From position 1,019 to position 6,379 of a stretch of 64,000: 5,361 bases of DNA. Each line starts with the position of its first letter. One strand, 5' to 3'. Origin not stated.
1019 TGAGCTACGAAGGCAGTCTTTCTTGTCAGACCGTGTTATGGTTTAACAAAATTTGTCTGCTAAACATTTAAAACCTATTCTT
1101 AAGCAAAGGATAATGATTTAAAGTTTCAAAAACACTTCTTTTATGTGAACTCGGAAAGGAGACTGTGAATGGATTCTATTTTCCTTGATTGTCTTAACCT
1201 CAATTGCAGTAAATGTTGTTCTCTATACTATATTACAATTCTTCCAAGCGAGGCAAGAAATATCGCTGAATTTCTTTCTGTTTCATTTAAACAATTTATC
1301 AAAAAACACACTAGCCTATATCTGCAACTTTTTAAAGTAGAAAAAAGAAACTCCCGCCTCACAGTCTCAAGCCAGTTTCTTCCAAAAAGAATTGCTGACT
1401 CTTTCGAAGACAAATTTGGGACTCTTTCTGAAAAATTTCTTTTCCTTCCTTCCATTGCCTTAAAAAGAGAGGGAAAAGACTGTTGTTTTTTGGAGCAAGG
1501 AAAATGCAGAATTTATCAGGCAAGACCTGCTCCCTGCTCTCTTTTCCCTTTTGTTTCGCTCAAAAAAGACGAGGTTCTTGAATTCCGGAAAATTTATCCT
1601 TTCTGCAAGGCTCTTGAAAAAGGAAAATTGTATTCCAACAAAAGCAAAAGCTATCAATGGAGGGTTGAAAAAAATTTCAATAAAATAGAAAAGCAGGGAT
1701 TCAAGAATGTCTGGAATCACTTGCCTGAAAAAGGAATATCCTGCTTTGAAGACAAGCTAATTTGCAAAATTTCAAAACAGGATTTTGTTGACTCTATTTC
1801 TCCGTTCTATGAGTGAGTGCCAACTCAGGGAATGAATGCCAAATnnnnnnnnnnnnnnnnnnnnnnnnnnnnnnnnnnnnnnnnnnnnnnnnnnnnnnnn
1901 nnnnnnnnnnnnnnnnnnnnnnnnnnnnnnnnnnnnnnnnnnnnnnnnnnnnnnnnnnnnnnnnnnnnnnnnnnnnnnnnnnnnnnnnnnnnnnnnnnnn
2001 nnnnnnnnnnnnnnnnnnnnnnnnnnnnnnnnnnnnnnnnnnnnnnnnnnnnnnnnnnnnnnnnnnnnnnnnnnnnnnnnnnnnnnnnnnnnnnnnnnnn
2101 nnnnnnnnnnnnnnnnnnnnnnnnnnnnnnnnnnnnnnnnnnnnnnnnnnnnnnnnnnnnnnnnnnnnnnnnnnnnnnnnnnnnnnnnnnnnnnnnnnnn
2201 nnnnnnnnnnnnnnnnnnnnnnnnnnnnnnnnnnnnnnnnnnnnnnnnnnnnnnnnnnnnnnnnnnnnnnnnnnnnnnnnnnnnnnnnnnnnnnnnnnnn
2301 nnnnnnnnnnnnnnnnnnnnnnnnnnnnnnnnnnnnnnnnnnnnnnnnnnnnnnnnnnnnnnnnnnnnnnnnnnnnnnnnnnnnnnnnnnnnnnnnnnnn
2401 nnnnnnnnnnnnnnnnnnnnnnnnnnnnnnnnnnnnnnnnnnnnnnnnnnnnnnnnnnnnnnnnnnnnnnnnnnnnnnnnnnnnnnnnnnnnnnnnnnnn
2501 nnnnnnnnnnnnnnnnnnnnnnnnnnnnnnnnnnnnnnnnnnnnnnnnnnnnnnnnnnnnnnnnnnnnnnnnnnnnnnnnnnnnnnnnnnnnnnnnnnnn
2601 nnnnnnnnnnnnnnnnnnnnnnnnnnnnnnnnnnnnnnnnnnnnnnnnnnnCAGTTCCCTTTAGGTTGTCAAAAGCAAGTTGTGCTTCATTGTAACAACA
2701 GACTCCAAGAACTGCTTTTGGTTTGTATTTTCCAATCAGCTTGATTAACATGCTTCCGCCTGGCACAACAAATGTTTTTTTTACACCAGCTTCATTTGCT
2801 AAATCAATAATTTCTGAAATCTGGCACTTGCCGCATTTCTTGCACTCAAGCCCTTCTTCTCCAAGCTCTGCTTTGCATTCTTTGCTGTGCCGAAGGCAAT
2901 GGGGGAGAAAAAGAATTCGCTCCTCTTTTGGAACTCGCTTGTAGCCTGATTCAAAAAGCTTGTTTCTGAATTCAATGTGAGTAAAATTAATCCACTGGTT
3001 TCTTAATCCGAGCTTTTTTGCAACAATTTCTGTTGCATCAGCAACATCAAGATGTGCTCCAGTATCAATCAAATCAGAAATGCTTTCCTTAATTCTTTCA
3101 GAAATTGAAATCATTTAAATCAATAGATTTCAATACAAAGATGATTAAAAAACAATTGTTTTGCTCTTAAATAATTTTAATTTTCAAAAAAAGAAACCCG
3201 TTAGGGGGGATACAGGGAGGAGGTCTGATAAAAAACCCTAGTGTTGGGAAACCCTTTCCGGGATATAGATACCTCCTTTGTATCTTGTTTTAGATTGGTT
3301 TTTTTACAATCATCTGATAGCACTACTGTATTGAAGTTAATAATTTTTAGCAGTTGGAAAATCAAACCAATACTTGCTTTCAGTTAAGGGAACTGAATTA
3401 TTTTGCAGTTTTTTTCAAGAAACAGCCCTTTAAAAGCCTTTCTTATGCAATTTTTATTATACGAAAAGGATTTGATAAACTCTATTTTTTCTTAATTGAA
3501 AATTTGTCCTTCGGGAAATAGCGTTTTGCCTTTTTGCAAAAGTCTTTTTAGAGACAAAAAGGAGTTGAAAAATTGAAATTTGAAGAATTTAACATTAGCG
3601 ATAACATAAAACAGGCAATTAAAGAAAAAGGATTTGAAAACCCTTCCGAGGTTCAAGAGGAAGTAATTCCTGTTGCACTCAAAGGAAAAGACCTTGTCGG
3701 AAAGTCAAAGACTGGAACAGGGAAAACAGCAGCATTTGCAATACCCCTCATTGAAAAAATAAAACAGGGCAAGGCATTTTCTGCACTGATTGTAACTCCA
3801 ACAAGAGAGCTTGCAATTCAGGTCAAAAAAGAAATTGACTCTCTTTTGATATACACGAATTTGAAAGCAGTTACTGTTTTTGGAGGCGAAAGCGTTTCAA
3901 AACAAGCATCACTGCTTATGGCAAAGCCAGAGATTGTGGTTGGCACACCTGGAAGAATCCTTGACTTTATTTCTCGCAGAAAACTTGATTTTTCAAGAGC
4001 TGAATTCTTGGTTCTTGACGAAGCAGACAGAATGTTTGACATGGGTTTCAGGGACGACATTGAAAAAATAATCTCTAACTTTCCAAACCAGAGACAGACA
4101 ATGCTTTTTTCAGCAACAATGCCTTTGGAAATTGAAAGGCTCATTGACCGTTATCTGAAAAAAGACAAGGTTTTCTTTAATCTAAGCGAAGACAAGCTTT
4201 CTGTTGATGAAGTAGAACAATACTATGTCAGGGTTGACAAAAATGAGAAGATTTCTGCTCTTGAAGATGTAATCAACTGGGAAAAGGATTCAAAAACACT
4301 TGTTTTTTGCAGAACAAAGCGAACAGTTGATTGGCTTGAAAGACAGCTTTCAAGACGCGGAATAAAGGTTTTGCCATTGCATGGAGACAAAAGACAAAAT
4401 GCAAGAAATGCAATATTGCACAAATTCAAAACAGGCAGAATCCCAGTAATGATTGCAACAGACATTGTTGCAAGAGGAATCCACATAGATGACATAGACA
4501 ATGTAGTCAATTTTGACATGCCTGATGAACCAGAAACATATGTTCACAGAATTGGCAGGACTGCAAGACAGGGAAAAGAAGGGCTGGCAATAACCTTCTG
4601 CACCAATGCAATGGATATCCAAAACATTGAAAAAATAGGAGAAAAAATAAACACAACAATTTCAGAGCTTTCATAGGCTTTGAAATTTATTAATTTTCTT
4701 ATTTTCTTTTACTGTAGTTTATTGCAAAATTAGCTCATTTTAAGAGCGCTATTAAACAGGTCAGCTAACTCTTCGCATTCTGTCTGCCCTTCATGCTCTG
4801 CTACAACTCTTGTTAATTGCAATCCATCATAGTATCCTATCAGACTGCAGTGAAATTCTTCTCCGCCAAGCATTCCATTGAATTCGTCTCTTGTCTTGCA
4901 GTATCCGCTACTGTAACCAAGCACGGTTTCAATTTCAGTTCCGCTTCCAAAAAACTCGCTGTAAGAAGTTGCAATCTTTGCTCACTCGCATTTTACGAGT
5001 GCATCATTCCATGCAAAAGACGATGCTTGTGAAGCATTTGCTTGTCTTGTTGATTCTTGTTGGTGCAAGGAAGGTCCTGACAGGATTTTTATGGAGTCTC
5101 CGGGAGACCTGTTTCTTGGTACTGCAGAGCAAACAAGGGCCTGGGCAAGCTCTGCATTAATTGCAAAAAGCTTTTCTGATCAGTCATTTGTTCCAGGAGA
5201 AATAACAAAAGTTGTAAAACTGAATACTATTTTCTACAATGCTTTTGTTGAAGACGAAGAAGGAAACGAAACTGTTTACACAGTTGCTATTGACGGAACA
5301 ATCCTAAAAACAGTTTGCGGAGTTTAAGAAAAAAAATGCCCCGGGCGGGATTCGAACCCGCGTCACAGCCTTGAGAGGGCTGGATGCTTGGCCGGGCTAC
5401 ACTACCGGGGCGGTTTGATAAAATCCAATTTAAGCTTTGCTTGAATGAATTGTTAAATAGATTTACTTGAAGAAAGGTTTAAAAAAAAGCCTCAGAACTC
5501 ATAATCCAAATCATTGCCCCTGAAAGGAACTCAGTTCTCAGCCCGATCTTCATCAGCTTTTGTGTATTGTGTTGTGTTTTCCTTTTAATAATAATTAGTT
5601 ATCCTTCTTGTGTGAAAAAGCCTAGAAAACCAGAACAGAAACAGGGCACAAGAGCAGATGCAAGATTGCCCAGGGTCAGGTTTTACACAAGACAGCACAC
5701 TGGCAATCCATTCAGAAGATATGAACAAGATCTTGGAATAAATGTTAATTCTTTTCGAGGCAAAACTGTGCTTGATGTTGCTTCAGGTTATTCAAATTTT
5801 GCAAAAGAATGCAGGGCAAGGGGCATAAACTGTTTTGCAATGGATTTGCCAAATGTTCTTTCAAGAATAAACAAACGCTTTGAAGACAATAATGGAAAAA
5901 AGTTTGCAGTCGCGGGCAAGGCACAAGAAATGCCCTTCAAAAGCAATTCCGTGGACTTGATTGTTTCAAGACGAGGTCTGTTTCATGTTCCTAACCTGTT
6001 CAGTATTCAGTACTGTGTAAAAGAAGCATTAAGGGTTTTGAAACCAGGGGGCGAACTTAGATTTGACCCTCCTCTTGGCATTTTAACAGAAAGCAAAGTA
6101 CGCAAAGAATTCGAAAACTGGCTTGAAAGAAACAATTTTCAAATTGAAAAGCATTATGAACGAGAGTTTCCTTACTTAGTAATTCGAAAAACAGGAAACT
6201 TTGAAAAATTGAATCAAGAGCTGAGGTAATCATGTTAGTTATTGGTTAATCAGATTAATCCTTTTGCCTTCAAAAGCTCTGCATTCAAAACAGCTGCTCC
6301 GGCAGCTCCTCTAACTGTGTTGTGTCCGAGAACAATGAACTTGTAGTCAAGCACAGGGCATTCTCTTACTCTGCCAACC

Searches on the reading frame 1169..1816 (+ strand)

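Call 30: search_protein_families(library=pfam, proteins=[window:1169-1816:+], max_evalue=0.001)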
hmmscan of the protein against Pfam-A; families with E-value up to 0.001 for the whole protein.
window:1169-1816:+ (215 aa): 1 family
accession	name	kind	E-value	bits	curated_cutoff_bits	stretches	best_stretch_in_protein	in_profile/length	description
PF03692.20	CxxCxxCC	-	4.9e-10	40.4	23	1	8-146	2-84/85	Putative zinc- or iron-chelating domain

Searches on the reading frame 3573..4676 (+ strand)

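Call 30: search_protein_families(library=pfam, proteins=[window:3573-4676:+], max_evalue=0.001)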
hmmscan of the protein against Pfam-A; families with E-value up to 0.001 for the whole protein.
window:3573-4676:+ (367 aa): 3 families
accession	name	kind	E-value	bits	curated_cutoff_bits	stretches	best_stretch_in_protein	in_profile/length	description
PF00270.35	DEAD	-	1.7e-50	171.5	26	1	26-189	2-166/167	DEAD/DEAH box helicase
PF00271.37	Helicase_C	-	2.5e-33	115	23.5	1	225-334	1-110/110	Helicase conserved C-terminal domain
PF04851.21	ResIII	-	3.9e-09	37.1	22.5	1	38-183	23-162/164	Type III restriction enzyme, res subunit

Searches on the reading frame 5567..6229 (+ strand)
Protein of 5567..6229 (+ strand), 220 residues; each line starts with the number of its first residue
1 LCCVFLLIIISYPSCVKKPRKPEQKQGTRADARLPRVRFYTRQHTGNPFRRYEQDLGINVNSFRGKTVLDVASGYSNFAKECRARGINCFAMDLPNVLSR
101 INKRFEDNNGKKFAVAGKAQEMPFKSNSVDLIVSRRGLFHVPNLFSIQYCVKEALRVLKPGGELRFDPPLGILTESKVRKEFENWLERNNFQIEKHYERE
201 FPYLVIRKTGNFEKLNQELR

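Call 30: search_protein_families(library=pfam, proteins=[window:5567-6229:+], max_evalue=0.001)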
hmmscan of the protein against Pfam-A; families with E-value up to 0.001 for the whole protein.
window:5567-6229:+ (220 aa): 6 families
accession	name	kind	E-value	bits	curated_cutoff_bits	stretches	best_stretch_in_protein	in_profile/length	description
PF08241.18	Methyltransf_11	-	1.2e-14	55.1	21.2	1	69-165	1-94/95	Methyltransferase domain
PF13649.12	Methyltransf_25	-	5.2e-12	46.7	27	1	68-162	1-97/97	Methyltransferase domain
PF13489.12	Methyltransf_23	-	1.1e-08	35.4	27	1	63-186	21-133/164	Methyltransferase domain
PF01209.24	Ubie_methyltran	-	2.8e-07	30.6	20.1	1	60-164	43-149/233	ubiE/COQ5 methyltransferase family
PF13847.12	Methyltransf_31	-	3.3e-06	27.3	27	1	64-187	3-127/145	Methyltransferase domain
PF08242.18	Methyltransf_12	-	0.00035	21.7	30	1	69-164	1-98/98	Methyltransferase domain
